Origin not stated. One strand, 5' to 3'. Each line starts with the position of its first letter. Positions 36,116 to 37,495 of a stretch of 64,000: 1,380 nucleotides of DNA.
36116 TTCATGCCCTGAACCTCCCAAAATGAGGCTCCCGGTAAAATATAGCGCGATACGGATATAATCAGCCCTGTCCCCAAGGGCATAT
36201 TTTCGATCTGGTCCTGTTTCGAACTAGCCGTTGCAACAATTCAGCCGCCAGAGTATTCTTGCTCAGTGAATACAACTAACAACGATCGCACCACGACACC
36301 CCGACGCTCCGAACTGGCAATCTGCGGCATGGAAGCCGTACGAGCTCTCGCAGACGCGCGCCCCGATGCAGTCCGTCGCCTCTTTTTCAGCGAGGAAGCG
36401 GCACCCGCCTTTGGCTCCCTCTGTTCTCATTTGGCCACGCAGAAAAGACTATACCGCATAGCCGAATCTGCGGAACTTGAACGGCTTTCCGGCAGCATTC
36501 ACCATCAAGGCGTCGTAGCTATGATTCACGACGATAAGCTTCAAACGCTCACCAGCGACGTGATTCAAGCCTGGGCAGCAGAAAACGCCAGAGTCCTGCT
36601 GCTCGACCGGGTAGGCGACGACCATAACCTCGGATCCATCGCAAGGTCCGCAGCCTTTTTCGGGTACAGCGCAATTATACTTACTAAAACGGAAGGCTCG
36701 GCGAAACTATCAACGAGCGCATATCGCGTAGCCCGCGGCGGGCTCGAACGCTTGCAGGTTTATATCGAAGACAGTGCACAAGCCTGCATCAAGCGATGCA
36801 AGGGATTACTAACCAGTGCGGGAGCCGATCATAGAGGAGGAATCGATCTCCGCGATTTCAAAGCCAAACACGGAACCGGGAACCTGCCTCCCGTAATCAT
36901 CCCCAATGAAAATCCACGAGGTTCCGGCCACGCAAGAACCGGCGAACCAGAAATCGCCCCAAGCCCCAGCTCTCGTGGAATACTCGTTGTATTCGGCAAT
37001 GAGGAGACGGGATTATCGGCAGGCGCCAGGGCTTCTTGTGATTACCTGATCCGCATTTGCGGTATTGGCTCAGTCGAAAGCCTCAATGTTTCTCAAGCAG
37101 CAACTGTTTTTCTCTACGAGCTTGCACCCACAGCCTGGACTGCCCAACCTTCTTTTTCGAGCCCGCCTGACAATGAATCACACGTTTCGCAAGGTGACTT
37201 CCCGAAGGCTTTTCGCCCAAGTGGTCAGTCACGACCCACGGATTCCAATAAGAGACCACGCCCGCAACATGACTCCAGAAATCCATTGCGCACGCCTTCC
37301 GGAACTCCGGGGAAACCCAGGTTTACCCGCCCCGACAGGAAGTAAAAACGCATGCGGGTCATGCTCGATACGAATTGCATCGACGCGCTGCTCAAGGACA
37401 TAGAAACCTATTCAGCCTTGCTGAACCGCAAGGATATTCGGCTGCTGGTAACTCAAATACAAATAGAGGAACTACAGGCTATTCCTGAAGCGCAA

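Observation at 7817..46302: A 12-13-nt word, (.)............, is massively over-represented in genes and between genes, in both orientations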

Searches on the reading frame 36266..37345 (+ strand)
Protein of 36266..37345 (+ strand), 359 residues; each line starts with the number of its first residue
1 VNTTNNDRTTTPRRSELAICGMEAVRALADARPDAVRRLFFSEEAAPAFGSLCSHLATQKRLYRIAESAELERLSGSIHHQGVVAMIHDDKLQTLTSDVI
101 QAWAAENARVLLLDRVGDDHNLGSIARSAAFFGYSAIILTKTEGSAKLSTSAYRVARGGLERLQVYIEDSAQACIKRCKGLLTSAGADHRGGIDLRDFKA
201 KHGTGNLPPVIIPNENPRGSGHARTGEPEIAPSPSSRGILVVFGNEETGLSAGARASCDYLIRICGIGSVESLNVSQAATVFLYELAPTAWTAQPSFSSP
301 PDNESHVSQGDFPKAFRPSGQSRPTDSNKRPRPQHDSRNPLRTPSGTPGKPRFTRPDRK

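Call 7: search_protein_families(library=pfam, proteins=[window:36266-37345:+])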
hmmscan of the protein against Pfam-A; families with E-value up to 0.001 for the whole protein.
window:36266-37345:+ (359 aa): 2 families
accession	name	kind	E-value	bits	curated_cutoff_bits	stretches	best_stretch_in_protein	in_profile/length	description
PF00588.24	SpoU_methylase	-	7e-29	101.2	29.7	1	110-284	3-142/142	SpoU rRNA Methylase family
PF08032.17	SpoU_sub_bind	-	9.4e-12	45.5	22.8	1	19-89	2-72/76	RNA 2'-O ribose methyltransferase substrate binding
